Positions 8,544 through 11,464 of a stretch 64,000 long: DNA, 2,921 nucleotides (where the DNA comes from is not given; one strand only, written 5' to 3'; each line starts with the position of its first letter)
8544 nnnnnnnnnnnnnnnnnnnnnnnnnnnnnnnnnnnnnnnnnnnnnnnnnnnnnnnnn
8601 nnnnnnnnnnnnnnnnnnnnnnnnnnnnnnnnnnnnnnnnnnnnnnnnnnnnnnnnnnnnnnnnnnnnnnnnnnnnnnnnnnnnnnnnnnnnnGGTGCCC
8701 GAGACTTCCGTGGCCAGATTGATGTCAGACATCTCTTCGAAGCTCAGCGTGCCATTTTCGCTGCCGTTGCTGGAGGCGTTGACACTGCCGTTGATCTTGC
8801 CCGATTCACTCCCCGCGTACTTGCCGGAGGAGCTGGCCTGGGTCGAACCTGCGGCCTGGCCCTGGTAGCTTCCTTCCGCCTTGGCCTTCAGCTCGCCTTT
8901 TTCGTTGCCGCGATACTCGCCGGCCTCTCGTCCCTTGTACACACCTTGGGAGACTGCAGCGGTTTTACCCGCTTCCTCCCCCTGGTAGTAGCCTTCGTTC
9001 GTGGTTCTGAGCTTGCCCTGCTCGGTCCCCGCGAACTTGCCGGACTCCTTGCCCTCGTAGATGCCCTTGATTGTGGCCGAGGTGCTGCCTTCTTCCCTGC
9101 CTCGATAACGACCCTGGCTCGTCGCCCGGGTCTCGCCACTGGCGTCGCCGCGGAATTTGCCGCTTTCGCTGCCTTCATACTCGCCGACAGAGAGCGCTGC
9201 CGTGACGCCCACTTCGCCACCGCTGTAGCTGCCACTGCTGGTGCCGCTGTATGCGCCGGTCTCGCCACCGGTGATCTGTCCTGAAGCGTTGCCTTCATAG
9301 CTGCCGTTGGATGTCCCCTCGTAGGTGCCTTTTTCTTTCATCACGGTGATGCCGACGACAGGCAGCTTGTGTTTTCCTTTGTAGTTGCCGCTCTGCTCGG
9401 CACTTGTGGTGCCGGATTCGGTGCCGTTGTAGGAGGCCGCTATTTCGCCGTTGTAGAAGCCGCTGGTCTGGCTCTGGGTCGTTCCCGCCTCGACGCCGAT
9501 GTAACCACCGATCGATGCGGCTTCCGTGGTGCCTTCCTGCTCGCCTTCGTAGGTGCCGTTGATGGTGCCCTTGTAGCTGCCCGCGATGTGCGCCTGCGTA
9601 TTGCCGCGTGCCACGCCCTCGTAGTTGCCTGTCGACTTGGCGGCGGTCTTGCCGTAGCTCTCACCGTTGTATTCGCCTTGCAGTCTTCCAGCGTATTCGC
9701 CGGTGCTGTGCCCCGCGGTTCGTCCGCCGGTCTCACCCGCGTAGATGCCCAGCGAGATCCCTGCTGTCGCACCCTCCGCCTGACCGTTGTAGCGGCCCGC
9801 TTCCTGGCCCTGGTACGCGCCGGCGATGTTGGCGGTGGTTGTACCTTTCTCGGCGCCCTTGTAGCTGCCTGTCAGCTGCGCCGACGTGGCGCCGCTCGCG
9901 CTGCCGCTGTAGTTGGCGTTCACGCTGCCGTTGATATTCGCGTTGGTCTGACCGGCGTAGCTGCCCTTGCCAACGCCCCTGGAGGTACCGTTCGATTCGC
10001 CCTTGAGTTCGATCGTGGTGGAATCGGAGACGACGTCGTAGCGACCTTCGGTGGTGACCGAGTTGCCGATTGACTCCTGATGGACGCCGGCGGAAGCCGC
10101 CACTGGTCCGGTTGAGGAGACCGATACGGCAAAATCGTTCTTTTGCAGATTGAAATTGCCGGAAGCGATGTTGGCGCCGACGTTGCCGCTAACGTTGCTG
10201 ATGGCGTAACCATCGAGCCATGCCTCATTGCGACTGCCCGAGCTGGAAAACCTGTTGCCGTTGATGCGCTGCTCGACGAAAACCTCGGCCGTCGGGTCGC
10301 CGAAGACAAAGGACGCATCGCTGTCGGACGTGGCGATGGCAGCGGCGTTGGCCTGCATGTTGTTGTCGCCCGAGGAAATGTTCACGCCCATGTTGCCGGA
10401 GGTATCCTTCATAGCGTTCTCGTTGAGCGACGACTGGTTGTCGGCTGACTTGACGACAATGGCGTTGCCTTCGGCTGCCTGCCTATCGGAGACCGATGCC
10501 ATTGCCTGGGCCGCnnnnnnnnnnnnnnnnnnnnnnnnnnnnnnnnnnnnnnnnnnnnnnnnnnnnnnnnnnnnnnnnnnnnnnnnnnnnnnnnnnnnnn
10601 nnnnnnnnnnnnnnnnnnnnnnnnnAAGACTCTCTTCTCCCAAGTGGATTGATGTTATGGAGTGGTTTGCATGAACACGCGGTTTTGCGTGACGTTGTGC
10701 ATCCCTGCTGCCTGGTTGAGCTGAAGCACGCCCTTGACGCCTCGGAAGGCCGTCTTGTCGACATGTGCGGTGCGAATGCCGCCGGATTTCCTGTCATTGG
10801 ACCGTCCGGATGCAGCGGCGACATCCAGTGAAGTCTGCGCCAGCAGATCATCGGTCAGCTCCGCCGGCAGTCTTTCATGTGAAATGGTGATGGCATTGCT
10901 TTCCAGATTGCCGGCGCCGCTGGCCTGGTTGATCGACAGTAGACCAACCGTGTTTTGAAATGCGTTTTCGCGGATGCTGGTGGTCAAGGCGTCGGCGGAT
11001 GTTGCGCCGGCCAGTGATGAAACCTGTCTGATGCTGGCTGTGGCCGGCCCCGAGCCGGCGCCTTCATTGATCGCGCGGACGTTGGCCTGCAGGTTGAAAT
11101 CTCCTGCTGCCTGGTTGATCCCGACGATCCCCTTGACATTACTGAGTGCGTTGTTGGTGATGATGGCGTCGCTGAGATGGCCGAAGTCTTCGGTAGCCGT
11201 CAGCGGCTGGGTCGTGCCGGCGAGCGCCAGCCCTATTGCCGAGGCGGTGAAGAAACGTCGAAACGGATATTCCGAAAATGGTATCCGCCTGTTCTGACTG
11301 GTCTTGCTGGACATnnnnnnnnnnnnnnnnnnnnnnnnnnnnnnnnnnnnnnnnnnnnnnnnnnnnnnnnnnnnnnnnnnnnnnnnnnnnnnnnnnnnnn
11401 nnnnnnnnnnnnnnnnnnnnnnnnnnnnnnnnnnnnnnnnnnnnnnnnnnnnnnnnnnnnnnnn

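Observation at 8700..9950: FapC-like subunit with a ~450-residue linker built from ~40 imperfect 11-residue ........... repeats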

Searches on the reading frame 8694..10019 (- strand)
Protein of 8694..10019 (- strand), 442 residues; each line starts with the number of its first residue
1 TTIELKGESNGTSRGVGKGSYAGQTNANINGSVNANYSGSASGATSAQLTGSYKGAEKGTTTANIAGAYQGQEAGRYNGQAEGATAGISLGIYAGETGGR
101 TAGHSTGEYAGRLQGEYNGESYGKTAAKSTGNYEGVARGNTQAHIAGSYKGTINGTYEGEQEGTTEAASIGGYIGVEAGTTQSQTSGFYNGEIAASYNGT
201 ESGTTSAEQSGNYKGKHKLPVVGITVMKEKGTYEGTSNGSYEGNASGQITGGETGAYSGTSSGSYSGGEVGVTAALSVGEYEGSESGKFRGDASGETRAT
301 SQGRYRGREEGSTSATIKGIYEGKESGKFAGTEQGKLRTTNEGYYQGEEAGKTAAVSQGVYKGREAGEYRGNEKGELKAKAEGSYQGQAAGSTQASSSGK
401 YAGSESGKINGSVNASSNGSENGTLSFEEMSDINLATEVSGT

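Call 24: search_protein_representatives(protein=window:8736-10001:-)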
Query: 422 residues. Proteins with E-value up to 0.001 (for the whole library): 88; up to 1e-10: 6; up to 1e-30: 1. The best 88 are listed.
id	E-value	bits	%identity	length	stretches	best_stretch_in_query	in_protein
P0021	7.6e-46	173.4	30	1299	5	85-419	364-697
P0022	1.8e-21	93.1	27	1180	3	14-257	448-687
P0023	1.9e-16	76.6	31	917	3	1-209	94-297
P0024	1.4e-12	63.9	28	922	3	13-268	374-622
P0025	2.0e-11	60.1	28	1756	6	9-264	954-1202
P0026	2.4e-11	59.9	28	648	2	27-157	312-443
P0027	1.7e-10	57.0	21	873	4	271-405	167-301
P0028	1.8e-10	56.9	32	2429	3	15-152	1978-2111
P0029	2.7e-10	56.4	29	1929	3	5-164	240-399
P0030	4.9e-09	52.2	32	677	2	12-147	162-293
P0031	4.9e-09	52.2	29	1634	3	37-266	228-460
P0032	6.1e-09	51.9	29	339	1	13-163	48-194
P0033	7.6e-09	51.6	33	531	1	284-409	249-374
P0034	1.2e-08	51.0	33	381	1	278-405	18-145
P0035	1.8e-08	50.3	26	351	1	233-397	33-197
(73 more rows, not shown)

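Call 38: search_solved_structures(query=window:8736-10001:-, max_evalue=1, show_alignments=2)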
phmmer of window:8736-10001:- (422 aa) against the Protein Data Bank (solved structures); distinct sequences matched with E-value up to 1: 7.
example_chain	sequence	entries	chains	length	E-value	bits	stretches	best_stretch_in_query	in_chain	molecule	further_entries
23fj_R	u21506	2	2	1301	0.0003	23.3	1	59-198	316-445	ARID domain-containing protein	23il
9ufe_CA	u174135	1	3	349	0.0059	19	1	37-114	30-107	OCM3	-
6su9_A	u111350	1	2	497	0.071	15.4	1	13-141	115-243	Pyridoxal kinase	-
7bve_A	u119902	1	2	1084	0.46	12.8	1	56-166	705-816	Integral membrane indolylacetylinositol arabinosyltransferase EmbC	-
7bvh_A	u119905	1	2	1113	0.47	12.7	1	56-166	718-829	Integral membrane indolylacetylinositol arabinosyltransferase EmbC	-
1z0e_A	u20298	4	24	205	0.98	11.7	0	64-174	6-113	Putative protease La homolog type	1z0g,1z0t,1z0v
1z0w_A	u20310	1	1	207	0.98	11.7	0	64-174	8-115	Putative protease La homolog type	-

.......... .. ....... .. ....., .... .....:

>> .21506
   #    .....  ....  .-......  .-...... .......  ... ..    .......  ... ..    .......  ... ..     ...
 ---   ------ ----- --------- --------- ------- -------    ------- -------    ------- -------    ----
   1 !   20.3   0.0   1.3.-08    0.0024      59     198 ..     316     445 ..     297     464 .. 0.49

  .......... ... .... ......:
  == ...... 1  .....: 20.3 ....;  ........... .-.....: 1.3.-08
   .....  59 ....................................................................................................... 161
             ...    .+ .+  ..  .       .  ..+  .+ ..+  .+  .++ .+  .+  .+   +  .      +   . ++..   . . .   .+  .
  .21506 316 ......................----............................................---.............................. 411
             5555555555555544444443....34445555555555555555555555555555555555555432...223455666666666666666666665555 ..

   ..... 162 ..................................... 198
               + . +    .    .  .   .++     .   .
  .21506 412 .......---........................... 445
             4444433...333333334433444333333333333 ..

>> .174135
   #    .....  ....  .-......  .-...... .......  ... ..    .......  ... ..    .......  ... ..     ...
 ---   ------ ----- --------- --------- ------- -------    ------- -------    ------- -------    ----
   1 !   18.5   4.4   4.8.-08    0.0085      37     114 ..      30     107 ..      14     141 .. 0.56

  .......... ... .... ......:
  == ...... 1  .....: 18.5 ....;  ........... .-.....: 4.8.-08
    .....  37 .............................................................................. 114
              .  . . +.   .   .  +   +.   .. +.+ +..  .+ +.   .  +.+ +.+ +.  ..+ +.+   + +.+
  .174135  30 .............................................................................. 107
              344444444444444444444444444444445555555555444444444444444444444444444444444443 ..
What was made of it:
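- Tried and rejected: PDB sequence search with the linker: only low-complexity noise (call 38).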

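Call 45: predict_structure(protein=window:8694-10019:-)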
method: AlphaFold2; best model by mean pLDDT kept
length: 442 residues; sequences in the alignment: 1
mean_pLDDT: 32.4   pTM: 0.14
mean pLDDT of the five models: 32.4, 31.8, 31.7, 30.5, 24.1
residues with pLDDT >= 90: 0; 70-90: 0; 50-70: 4; < 50: 438
segments of 3 or more residues with pLDDT < 50: 1-426, 431-442
pLDDT, mean of each block of 10 residues (from residue 1): 36 35 30 32 29 31 29 32 29 30 32 30 29 28 28 32 30 29 28 28 31 31 32 31 30 31 32 30 34 32 31 29 33 31 36 35 37 36 35 37 35 36 48 43 40
secondary structure, 60 per line:
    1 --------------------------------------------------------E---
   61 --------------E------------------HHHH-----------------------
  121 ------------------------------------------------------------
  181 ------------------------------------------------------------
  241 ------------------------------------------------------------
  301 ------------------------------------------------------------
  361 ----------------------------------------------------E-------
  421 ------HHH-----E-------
elements in order: H94-97
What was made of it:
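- Tried and rejected: AF2 on the linker alone, without an alignment: pLDDT 32, uninformative (call 45).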

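Call 63: search_protein_families(library=pfam, proteins=[P0022, P0023, P0024, P0026, P0027, P0030, P0032, P0033, P0034], max_evalue=0.01)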
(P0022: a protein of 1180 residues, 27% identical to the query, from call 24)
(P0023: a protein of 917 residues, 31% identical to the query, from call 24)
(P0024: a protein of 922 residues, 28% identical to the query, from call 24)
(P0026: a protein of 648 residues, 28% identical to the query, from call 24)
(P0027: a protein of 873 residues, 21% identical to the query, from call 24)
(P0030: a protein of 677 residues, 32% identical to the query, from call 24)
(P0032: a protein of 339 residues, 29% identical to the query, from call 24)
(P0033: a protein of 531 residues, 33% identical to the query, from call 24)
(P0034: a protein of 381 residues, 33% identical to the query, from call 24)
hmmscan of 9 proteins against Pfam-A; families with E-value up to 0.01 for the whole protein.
P0022 (1180 aa): 4 families
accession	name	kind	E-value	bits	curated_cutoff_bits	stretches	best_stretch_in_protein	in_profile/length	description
PF13488.11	Gly-zipper_Omp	-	1.8e-14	53.8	25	0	279-315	2-39/46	Glycine zipper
PF13441.11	Gly-zipper_YMGG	-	1.2e-07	31.7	28.9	0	502-540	9-44/45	YMGG-like Gly-zipper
PF13436.11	Gly-zipper_OmpA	-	1.3e-07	31.7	27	0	281-312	5-41/44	Glycine-zipper domain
PF25210.1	Kelch_FKB95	-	0.0093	16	70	0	827-949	37-148/268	FKB95, Kelch-repeats domain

P0023 (917 aa): 3 families
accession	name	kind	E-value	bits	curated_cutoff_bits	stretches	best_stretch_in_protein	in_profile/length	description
PF05345.18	He_PIG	-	2.6e-17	63.5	24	2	783-853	17-96/96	Putative Ig domain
PF19404.4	DUF5977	-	1.8e-08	35.3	25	0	440-477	15-55/65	Family of unknown function (DUF5977)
PF04519.19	Bactofilin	-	0.003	18.2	27.9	0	172-245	8-79/98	Polymer-forming cytoskeletal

P0024 (922 aa): 3 families
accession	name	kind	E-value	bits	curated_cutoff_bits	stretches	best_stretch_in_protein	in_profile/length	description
PF13488.11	Gly-zipper_Omp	-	7.2e-21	74.3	25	1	232-274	1-44/46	Glycine zipper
PF13441.11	Gly-zipper_YMGG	-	9e-07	29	28.9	0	342-375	10-44/45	YMGG-like Gly-zipper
PF13436.11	Gly-zipper_OmpA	-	8.4e-05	22.7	27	0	426-466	3-44/44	Glycine-zipper domain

P0026 (648 aa): 3 families
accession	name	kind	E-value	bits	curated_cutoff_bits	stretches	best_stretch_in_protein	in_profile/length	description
PF13436.11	Gly-zipper_OmpA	-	0.00021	21.4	27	0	433-457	13-38/44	Glycine-zipper domain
PF13441.11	Gly-zipper_YMGG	-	0.0006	19.9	28.9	0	371-412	2-44/45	YMGG-like Gly-zipper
PF13488.11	Gly-zipper_Omp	-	0.002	18.5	25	0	533-563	12-39/46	Glycine zipper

P0027 (873 aa): 2 families
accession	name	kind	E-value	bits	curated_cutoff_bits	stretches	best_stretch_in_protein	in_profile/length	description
PF19281.4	PHYHIP_C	-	2.2e-29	103.1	27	1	666-860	29-217/221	Phytanoyl-CoA hydroxylase-interacting protein C-terminus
PF04519.19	Bactofilin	-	6.5e-05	23.5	27.9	0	217-255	33-66/98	Polymer-forming cytoskeletal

P0030 (677 aa): 3 families
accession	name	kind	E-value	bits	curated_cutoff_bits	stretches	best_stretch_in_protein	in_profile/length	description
PF07484.17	Collar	-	7.9e-18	64.6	24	1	498-551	1-53/57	Phage Tail Collar Domain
PF13441.11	Gly-zipper_YMGG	-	0.00027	21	28.9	0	176-216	3-44/45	YMGG-like Gly-zipper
PF13488.11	Gly-zipper_Omp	-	0.00091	19.5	25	0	178-216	1-40/46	Glycine zipper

P0032 (339 aa): 3 families
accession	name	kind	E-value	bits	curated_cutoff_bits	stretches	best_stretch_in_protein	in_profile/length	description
PF13441.11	Gly-zipper_YMGG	-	0.0028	17.8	28.9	0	124-169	2-40/45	YMGG-like Gly-zipper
PF11813.13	DUF3334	-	0.0035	17.6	25.2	0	150-181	97-128/226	Protein of unknown function (DUF3334)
PF13488.11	Gly-zipper_Omp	-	0.0043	17.4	25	0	136-172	2-39/46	Glycine zipper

P0033 (531 aa): 1 family
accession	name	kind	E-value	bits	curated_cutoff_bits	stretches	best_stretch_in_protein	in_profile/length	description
PF00082.27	Peptidase_S8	-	1.7e-10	41.1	21.8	1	448-531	186-259/288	Subtilase family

P0034 (381 aa): 1 family
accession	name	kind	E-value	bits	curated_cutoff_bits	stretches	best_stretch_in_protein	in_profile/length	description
PF00059.27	Lectin_C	-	6.4e-21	75.5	22.6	1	266-373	2-106/107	Lectin C-type domain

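Call 71: search_protein_families(library=pfam, proteins=[window:8754-9965:-], max_evalue=10)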
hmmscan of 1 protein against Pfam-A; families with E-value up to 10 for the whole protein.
window:8754-9965:- (404 aa): 0 families
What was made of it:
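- On Ice-nucleation protein repeats: No Pfam family is hit at E <= 10 for aa 227-630 (call 71).
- Closest known: Ice-nucleation proteins. Different: There is no sequence similarity, and Pfam finds nothing at E <= 10 (call 71).
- There is no Pfam or PDB counterpart (calls 38, 71). There is no hit to the Ice_nucleation family or any other Pfam family, even at E <= 10 (call 71).
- Tried and rejected: Pfam on the linker at E <= 10: nothing (call 71).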

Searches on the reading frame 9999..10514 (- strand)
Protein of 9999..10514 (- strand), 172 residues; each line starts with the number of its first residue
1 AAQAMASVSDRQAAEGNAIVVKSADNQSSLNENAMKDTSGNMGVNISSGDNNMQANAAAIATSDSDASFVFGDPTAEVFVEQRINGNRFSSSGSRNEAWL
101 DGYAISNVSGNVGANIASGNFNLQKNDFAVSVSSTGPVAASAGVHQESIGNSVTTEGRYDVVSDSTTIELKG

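Call 32: find_homologous_proteins(query=window:9999-10514:-, max_evalue=0.001)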
Query seq(172 aa) (172 aa): 6 proteins with E <= 0.001 among 92 candidates.
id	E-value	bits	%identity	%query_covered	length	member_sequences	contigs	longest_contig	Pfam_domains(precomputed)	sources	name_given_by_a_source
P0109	7.4e-63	229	69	98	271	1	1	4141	PF27129.1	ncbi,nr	ncbi:MAG TPA: hypothetical protein ENI98_05545, partial [Gammaproteobacteria bacterium]|nr:hypotheti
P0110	1.8e-18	85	39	85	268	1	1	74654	PF27129.1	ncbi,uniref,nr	ncbi:hypothetical protein [Pseudomonas sp. D(2018)]|uniref:hypothetical protein n=1 Tax=Pseudomonas 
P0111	6.1e-18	83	40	90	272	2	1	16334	PF27129.1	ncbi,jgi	-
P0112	4.6e-17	81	41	92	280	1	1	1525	PF27129.1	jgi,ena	-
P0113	1.9e-16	79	36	90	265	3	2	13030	PF27129.1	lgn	-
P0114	3.4e-16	78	39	85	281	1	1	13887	PF27129.1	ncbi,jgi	-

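Call 35: find_encoding_contigs(protein=P0109, flank=5000, max_places=3)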
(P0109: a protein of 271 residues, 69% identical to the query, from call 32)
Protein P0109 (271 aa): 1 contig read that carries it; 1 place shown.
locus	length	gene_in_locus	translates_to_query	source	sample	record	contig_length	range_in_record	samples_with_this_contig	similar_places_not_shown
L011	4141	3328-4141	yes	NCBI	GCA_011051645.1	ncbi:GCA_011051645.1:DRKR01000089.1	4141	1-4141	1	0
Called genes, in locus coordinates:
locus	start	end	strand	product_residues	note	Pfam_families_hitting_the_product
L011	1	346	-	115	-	?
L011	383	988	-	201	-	PF02342:TerD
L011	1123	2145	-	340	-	PF03741:TerC, PF04332:DUF475, PF03741:TerC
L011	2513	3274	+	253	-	PF27129:FapBC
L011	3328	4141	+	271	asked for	PF27129:FapBC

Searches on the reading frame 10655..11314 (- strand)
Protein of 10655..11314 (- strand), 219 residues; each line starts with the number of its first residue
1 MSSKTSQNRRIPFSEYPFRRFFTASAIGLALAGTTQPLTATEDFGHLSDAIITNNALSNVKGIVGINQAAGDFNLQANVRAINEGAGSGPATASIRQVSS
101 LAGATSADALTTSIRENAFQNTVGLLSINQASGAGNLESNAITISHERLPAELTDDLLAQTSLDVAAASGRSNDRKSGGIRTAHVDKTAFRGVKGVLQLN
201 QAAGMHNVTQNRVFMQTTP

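Call 6: search_protein_families(library=pfam, proteins=[window:10655-11314:-], max_evalue=0.01)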
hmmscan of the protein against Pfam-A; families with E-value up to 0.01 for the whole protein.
window:10655-11314:- (219 aa): 0 families

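Call 7: search_protein_families(library=ncbifam, proteins=[window:10655-11314:-], max_evalue=0.01)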
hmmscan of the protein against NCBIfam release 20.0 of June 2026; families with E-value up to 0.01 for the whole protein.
window:10655-11314:- (219 aa): 2 families
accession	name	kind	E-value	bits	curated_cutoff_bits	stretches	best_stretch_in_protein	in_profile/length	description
NF058557.1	FblAmlydFapB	equivalog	2.9e-28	98.8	190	1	30-213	9-185/190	fibril amyloid subunit FapB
NF058558.2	AmldFbnFapC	equivalog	1.2e-07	31.8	195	1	53-100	136-185/321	amyloid-like fimbrin subunit FapC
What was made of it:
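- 10655..11314 (-): fapB (219 aa). NCBIfam FapB E 2.9e-28 (call 7).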
